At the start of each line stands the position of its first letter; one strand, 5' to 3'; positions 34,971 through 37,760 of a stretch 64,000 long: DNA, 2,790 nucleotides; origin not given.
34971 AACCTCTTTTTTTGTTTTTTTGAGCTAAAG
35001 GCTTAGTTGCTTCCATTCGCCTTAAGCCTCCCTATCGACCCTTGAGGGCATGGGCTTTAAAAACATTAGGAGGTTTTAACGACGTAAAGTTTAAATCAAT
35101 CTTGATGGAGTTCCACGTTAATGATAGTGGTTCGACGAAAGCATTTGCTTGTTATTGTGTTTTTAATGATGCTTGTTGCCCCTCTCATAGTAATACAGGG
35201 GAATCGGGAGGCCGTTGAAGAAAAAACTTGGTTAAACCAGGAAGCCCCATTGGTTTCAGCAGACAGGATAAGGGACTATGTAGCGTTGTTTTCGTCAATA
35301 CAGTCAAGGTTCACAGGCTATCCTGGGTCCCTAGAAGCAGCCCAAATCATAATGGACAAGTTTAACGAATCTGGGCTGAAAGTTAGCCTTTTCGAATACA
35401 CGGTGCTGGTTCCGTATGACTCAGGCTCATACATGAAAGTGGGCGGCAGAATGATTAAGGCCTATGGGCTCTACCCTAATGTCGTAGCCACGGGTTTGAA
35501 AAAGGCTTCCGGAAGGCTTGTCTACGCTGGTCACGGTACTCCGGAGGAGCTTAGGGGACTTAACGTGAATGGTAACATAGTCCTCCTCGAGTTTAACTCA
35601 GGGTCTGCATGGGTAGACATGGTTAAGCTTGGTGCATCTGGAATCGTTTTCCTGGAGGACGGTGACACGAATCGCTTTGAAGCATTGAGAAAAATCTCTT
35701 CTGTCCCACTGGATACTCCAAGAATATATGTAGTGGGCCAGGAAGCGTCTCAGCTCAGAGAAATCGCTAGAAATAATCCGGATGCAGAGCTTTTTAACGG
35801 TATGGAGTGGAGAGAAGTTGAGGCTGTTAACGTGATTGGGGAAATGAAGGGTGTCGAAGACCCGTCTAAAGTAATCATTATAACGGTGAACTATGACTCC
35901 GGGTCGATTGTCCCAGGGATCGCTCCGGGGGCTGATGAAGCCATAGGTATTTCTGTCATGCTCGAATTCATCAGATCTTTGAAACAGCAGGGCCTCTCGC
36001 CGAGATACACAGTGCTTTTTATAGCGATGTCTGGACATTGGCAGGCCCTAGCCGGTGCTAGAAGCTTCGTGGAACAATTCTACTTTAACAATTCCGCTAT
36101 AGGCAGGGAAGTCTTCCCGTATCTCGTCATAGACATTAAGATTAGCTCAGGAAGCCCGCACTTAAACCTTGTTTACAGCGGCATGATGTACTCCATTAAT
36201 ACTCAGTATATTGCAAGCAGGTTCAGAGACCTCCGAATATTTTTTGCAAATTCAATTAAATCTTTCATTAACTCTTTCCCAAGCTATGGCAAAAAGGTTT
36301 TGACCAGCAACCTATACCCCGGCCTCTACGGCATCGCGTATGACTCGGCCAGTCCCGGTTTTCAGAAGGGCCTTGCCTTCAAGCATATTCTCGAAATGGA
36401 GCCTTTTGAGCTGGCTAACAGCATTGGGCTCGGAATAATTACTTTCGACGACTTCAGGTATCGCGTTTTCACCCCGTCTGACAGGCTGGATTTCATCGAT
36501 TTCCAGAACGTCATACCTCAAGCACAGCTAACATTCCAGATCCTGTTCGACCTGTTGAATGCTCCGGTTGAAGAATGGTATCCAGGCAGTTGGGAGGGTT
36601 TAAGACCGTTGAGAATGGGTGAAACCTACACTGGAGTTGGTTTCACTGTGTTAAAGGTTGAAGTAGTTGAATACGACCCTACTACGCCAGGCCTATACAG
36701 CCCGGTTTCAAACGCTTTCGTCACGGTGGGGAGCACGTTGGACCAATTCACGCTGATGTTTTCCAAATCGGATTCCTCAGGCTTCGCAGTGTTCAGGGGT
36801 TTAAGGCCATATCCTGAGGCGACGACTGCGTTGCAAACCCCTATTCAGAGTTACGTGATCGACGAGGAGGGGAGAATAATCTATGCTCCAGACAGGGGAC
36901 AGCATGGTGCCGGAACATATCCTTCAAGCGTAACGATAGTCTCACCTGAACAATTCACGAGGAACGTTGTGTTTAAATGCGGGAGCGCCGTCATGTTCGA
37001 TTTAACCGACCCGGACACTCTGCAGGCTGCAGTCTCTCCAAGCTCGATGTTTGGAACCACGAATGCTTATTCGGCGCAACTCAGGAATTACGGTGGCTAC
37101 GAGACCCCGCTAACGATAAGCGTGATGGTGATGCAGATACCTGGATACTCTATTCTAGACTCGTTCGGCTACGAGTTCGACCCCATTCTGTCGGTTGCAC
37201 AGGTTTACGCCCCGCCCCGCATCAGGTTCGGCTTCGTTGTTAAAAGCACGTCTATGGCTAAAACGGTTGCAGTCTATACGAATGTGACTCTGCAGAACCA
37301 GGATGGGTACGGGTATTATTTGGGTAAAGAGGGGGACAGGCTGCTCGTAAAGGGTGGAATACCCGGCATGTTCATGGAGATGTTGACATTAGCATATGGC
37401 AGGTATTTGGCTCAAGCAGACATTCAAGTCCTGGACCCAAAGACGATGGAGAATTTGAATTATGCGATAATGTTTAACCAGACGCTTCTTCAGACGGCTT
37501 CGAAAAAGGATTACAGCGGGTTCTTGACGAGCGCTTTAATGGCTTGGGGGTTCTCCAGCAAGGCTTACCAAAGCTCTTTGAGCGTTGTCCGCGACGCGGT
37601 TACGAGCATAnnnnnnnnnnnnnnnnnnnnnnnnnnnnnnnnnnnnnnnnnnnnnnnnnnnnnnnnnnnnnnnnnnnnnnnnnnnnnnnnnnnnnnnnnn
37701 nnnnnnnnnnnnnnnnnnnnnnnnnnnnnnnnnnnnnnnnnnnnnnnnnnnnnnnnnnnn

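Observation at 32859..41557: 8.7-kb block of three consecutive giant membrane proteins (701, 1505 and 639 aa) on one strand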

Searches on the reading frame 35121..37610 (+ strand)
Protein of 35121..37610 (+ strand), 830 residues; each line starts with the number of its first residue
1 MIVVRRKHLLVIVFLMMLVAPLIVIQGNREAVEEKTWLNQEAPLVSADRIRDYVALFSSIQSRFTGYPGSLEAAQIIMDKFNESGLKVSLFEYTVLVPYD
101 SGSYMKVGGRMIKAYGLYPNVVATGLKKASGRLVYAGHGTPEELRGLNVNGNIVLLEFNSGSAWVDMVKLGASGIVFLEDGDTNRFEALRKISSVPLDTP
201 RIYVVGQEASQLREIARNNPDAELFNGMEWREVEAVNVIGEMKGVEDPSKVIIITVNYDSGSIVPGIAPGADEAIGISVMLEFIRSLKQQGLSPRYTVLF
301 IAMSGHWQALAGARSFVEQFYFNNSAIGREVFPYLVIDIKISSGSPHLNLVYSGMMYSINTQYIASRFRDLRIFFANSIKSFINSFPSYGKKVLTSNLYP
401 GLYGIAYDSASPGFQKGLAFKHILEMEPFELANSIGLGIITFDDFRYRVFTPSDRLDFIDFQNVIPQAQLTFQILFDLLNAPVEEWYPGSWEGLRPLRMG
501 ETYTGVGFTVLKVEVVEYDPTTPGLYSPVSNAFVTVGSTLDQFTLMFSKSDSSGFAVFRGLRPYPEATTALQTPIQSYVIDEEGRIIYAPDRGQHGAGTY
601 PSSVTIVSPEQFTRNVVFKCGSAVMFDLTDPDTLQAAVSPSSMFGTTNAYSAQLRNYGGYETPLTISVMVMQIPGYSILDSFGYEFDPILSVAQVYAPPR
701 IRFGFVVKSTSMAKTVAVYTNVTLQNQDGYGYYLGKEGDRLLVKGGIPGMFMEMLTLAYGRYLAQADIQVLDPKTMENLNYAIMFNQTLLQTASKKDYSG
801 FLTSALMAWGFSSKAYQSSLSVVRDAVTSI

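Call 68: predict_structure(alignment_id=A6)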
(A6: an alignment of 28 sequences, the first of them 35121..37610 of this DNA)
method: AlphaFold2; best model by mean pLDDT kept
length: 830 residues; sequences in the alignment: 28
mean_pLDDT: 87.0   pTM: 0.86
mean pLDDT of the five models: 87.0, 85.2, 85.2, 85.0, 84.5
residues with pLDDT >= 90: 526; 70-90: 199; 50-70: 61; < 50: 44
segments of 3 or more residues with pLDDT < 50: 21-34, 565-570, 640-662
pLDDT, mean of each block of 10 residues (from residue 1): 58 63 42 53 91 98 95 98 97 96 93 96 94 95 90 97 93 96 92 94 95 93 96 97 96 97 95 97 94 95 96 96 92 96 94 82 85 94 94 90 81 61 90 92 88 95 97 95 91 84 68 96 94 91 90 95 55 87 95 93 85 96 88 61 41 41 69 89 90 94 87 77 89 95 77 90 89 91 93 86 87 89 72
secondary structure, 60 per line:
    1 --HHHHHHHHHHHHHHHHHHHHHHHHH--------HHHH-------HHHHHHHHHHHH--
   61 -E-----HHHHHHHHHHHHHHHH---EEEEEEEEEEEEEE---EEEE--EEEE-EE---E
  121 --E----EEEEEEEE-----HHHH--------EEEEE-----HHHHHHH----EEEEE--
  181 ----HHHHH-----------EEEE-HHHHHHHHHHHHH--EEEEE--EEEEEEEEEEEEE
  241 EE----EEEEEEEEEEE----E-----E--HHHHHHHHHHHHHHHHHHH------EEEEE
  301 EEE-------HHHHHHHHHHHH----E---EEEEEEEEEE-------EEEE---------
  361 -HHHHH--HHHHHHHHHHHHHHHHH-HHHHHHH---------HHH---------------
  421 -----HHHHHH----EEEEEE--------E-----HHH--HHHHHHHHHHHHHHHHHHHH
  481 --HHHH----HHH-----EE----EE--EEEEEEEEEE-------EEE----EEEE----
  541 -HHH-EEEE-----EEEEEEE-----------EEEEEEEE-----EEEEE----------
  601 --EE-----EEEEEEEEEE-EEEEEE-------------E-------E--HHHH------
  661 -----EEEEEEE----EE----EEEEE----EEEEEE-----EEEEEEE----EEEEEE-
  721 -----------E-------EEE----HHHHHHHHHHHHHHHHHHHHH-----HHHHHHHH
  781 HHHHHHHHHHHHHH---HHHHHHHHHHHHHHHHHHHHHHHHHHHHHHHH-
elements in order (helices of 4 or more, strands of 3 or more residues): H3-27 H36-39 H47-58 H68-83 E87-100 E104-107 E110-113 E128-135 H141-144 E153-157 H163-169 E174-178 H185-189 E201-204 H206-218 E221-225 E228-242 E247-257 H271-289 E296-303 H311-322 E331-340 E348-351 H362-366 H369-385 H387-393 H426-431 E436-441 H461-480 H483-486 E509-518 E526-528 E533-536 E546-549 E555-561 E573-580 E586-590 E610-619 E621-626 H651-654 E666-672 E683-687 E692-697 E703-709 E714-719 E740-742 H747-767 H773-794 H798-829

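Call 70: fold_search(model_id=the predicted structure, library=pdb)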
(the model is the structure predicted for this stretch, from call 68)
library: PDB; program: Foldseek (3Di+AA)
matches with E <= 10: 926; with E <= 0.001: 226
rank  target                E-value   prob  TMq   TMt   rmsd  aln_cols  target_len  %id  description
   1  2ek8                  4.8e-25  1.00  0.27  0.51  10.1       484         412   16  Aminopeptidase from Aneurinibacillus sp. strain AM-1 (released 2008-03-25)
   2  6hc6_A                6.7e-24  1.00  0.33  0.59   8.4       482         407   16  The structure of BSAP, a zinc aminopeptidase from Bacillus subtilis (released 2019-08-28)
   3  9hlw_A                6.3e-23  1.00  0.33  0.38   8.8       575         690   17  Prostate Specific Membrane Antigen (PSMA) in complex with nanobody7 (released 2025-07-16)
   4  6hc6_C                8.3e-23  1.00  0.34  0.62   6.6       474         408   16  The structure of BSAP, a zinc aminopeptidase from Bacillus subtilis (released 2019-08-28)
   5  6hc7_A                2.4e-22  1.00  0.32  0.58   9.0       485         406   16  The crystal structure of BSAP, a zinc aminopeptidase from Bacillus subtilis (medium resolution) (released 2019-08-28)
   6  4oc4_A                3.0e-22  1.00  0.32  0.37   9.1       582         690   16  X-ray structure of of human glutamate carboxypeptidase II (GCPII) in a complex with CPIBzL, a urea-based inhibitor N~2 (released 2014-05-21)
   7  7zqs_B                3.4e-22  1.00  0.29  0.36   9.5       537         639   14  Cryo-EM Structure of Human Transferrin Receptor 1 bound to DNA Aptamer (released 2022-08-17)
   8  4mcs_A                6.3e-22  1.00  0.32  0.37   9.1       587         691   16  A high resolution structure of human glutamate carboxypeptidase II (GCPII) His475Tyr variant in complex with glutamic  (released 2014-06-18)
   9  3kas_A                6.3e-22  1.00  0.29  0.36   9.3       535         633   14  Machupo virus GP1 bound to human transferrin receptor 1 (released 2010-03-09)
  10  8acg_C                7.0e-22  1.00  0.29  0.49  11.4       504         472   12  Structure of Pseudomonas aeruginosa aminopeptidase, PaAP_T E340A mutant (released 2023-07-12)
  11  6wrv_E                1.0e-21  1.00  0.29  0.36  10.5       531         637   15  Crystal structure of computationally designed protein 3DS18 in complex with the human Transferrin receptor ectodomain (released 2021-04-28)
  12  4x3r_A                1.2e-21  1.00  0.32  0.37   9.1       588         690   16  Avi-GCPII structure in complex with FITC-conjugated GCPII-specific inhibitor (released 2015-10-14)
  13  6ez9_A                1.2e-21  1.00  0.31  0.36   9.3       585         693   16  X-ray structure of human glutamate carboxypeptidase II (GCPII) - the E424M inactive mutant, in complex with a inhibito (released 2018-12-12)
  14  6rti_A                1.2e-21  1.00  0.31  0.36  10.1       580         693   16  X-ray structure of human glutamate carboxypeptidase II (GCPII) in complex with aptamer A9g (released 2020-06-10)
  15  4jz0_A                1.2e-21  1.00  0.32  0.37   9.3       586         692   16  X-ray structure of human glutamate carboxypeptidase II (GCPII) in complex with CTT1055 (released 2014-04-02)
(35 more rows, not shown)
